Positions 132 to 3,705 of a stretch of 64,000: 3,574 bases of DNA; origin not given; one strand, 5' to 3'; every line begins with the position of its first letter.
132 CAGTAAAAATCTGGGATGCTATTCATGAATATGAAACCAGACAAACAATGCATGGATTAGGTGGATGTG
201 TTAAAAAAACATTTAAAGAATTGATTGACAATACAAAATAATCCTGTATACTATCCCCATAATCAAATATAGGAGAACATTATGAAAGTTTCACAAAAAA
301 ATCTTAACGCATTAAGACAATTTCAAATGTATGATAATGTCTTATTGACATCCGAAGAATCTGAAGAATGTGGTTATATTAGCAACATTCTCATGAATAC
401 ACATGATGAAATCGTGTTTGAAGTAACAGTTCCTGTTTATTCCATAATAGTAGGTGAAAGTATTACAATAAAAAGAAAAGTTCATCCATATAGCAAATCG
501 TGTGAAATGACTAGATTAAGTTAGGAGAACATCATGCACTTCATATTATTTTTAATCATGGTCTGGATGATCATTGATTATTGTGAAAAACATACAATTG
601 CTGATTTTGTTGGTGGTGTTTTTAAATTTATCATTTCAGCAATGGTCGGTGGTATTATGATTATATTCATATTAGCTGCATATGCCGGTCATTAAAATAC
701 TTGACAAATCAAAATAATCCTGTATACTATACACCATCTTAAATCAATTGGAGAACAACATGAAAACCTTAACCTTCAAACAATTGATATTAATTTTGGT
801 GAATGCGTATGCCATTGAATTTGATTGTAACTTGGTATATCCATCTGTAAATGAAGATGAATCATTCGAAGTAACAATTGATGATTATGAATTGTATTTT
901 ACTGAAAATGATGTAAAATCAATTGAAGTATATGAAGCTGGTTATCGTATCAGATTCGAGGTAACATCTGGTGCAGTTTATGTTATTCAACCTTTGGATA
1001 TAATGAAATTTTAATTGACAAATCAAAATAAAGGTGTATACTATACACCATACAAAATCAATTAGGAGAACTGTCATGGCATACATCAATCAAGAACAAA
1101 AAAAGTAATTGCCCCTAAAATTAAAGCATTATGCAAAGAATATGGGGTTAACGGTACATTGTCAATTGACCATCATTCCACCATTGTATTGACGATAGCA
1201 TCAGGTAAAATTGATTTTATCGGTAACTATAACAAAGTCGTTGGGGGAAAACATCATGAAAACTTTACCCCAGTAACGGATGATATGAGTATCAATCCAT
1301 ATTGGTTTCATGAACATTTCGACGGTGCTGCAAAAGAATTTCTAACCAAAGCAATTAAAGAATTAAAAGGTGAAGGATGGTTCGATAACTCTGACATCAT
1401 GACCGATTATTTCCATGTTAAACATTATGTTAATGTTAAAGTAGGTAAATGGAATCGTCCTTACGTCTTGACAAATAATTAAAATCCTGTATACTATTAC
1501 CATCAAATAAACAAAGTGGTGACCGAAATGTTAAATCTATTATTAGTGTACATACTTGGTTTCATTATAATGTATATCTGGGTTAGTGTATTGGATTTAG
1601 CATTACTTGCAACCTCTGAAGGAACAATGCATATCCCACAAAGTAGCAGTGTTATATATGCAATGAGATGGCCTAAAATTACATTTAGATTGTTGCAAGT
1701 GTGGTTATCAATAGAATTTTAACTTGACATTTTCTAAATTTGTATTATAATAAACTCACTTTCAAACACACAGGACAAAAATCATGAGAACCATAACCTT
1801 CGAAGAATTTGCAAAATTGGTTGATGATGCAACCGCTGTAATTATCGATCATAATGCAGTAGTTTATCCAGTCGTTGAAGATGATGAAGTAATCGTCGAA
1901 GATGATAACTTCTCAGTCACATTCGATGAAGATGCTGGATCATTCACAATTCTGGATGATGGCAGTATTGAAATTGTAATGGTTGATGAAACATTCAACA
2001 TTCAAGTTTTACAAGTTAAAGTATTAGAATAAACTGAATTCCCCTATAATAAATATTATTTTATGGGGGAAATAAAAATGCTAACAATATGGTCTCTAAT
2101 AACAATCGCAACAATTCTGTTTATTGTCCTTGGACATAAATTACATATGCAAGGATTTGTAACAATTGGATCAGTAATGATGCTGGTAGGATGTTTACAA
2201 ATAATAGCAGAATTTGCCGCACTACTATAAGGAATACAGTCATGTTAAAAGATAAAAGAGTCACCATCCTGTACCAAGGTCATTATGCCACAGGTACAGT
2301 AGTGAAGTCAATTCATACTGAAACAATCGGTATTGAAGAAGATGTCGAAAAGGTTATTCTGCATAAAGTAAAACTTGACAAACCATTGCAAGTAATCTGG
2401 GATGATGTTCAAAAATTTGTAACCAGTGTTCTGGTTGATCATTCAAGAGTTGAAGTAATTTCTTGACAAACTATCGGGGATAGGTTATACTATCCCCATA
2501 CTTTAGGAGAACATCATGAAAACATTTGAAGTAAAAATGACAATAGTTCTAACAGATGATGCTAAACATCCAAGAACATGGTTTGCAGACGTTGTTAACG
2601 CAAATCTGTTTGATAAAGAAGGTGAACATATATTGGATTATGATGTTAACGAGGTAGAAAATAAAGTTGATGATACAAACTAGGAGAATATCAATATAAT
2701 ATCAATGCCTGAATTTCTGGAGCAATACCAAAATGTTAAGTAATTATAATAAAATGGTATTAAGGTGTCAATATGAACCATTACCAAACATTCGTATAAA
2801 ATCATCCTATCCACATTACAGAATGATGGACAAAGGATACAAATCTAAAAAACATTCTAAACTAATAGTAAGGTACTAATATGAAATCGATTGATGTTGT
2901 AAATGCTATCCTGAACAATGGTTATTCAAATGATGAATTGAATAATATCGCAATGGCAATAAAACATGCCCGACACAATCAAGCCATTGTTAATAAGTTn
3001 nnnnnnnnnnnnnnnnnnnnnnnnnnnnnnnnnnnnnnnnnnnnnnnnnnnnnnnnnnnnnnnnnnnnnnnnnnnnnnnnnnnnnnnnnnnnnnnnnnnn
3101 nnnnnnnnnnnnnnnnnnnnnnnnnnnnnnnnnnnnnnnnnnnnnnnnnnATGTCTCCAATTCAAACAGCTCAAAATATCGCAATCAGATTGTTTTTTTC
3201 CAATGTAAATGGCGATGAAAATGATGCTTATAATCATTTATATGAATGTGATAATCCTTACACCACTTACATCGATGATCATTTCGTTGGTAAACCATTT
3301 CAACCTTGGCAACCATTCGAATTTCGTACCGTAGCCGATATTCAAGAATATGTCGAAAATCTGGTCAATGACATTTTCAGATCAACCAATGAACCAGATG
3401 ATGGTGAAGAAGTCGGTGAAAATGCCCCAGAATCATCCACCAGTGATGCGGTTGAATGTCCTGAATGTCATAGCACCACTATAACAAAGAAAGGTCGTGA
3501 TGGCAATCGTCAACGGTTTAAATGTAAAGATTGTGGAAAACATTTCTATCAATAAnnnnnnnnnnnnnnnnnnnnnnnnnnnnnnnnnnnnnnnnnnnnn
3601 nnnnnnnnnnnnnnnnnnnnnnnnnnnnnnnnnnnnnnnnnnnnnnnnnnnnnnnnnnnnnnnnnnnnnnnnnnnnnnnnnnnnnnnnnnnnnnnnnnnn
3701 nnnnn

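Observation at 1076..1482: Candidate programmed -1 frameshift at A AAA AAG (or homopolymer error) joining a 10-codon ORF to a 107-aa ORF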

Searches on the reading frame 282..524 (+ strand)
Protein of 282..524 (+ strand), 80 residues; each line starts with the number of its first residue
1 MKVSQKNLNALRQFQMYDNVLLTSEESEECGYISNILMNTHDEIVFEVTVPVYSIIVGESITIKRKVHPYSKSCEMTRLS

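Call 38: find_encoding_contigs(protein=window:282-524:+, flank=3000, max_places=10)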
Protein window:282-524:+ (80 aa): 1 contig read that carries it; 1 place shown.
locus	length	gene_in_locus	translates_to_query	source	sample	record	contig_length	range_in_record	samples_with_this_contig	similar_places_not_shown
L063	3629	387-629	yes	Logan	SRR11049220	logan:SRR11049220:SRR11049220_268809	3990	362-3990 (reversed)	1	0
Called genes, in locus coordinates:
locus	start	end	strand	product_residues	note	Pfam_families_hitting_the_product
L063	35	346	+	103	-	-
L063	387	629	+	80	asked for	-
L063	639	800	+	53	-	-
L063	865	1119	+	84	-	-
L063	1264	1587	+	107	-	-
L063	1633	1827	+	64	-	-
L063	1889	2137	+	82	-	-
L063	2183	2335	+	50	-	-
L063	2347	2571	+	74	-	-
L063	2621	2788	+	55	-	-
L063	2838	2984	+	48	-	-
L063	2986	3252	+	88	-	-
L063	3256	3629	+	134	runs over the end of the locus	PF03811:Zn_ribbon_InsA (weak)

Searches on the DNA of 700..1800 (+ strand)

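Call 4: search_dna_similar(query=window:700-1800:+, collection=phages, mode=near, max_rows=40)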
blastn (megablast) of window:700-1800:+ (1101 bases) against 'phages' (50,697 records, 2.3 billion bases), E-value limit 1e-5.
No match.

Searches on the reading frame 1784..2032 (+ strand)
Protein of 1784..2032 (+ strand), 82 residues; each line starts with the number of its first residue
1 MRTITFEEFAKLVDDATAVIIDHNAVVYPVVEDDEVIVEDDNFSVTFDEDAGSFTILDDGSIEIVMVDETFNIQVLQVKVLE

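Call 37: find_encoding_contigs(protein=window:1784-2032:+, flank=3000, max_places=10)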
Protein window:1784-2032:+ (82 aa): 1 contig read that carries it; 1 place shown.
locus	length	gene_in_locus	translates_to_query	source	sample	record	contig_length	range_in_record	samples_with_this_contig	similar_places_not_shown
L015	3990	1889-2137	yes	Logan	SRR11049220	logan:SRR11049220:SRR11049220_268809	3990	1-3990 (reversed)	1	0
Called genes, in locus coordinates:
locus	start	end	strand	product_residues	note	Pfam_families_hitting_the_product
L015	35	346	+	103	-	-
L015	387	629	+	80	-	-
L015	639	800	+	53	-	-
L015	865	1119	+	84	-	-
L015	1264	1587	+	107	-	-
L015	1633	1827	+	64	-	-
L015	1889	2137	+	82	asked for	-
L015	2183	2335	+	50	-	-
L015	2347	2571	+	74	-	-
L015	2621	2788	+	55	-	-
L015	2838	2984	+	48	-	-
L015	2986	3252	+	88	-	-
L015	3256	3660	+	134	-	PF03811:Zn_ribbon_InsA (weak)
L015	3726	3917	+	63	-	-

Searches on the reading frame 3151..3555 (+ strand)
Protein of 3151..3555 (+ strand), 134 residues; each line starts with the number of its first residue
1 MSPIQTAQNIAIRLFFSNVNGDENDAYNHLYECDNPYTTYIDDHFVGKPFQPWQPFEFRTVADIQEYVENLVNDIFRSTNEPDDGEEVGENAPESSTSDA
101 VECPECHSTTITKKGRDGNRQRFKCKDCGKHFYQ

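Call 26: find_encoding_contigs(protein=window:3151-3555:+, flank=3500, max_places=10)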
Protein window:3151-3555:+ (134 aa): no gene with exactly this product is on record in the collection.
